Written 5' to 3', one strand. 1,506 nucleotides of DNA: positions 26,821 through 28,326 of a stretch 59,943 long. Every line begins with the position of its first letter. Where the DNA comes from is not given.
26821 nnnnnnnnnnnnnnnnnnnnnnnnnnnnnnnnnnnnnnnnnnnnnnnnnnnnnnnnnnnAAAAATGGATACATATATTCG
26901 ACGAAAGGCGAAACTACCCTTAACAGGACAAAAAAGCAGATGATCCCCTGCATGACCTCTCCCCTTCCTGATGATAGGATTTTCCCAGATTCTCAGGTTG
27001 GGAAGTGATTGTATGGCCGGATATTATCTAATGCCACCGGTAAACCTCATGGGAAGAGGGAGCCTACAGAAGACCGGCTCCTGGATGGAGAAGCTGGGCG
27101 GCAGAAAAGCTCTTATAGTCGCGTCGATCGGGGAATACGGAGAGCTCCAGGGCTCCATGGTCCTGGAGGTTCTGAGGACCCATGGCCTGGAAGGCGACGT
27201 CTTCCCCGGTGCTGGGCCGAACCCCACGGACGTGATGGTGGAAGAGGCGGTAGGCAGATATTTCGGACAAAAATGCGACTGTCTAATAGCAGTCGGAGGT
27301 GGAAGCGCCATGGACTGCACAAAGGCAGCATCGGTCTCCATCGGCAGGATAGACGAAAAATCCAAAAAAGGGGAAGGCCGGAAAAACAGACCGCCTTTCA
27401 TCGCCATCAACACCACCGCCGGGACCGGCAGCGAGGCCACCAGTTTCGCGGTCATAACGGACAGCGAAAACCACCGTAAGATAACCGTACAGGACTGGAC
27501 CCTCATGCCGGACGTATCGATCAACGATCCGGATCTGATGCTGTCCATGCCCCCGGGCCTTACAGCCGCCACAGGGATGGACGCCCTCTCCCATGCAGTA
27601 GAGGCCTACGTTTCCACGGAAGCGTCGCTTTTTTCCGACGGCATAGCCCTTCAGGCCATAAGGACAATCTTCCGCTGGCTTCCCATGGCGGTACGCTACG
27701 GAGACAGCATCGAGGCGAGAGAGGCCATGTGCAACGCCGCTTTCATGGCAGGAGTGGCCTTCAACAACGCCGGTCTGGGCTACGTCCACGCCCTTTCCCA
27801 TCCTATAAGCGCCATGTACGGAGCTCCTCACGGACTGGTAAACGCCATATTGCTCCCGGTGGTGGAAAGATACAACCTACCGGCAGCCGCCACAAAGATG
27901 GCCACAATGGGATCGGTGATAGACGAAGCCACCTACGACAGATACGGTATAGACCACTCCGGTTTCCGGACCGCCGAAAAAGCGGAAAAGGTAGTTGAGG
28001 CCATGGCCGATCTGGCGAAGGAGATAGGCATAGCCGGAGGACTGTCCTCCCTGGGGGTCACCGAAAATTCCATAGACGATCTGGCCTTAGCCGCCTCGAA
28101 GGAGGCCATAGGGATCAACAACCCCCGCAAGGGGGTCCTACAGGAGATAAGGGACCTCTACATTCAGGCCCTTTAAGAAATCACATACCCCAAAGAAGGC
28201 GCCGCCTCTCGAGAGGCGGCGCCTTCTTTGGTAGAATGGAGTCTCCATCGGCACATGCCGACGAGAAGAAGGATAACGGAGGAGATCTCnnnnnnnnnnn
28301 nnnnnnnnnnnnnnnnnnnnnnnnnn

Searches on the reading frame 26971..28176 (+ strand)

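Call 85: search_protein_families(library=pfam, proteins=[window:26971-28176:+], max_evalue=0.00001)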
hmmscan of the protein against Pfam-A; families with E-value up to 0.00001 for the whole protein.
window:26971-28176:+ (401 aa): 3 families
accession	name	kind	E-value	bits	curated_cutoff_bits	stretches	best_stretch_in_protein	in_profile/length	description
PF25137.1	ADH_Fe_C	-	1e-52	179.1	27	1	198-400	1-193/194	Fe-containing alcohol dehydrogenase family, C-terminal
PF00465.25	Fe-ADH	-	1.1e-41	142.7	31.3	1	24-187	3-168/168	Iron-containing alcohol dehydrogenase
PF13685.12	Fe-ADH_2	-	1.7e-11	44.8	28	1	28-174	3-131/149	Iron-containing alcohol dehydrogenase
